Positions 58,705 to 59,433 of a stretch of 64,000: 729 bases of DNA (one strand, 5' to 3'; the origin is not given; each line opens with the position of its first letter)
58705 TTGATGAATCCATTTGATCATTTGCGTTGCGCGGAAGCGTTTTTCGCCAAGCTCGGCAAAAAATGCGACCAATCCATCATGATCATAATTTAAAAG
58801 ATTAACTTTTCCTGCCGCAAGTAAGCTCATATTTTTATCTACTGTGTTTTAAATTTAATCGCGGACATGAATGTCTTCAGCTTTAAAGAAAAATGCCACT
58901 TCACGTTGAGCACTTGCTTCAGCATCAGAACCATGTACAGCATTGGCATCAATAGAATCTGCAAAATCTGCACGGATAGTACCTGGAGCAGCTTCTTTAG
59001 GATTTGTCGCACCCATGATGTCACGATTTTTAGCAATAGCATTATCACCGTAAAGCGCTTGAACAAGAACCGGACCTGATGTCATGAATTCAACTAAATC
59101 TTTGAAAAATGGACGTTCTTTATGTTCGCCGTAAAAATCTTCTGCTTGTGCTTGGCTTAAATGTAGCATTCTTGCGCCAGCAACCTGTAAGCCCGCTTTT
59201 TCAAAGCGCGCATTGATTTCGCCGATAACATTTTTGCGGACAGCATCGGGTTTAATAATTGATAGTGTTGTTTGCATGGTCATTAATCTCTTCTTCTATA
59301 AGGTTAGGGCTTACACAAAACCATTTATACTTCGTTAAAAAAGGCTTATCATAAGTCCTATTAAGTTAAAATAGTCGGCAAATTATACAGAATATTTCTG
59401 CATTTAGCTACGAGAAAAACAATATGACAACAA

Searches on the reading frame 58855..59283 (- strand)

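Call 9: search_protein_families(library=pfam, proteins=[window:58855-59283:-], max_evalue=0.001)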
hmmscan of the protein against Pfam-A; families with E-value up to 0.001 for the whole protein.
window:58855-59283:- (142 aa): 1 family
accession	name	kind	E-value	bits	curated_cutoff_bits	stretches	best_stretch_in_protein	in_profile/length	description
PF00334.24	NDK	-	3.7e-57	192.4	27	1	4-138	1-135/135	Nucleoside diphosphate kinase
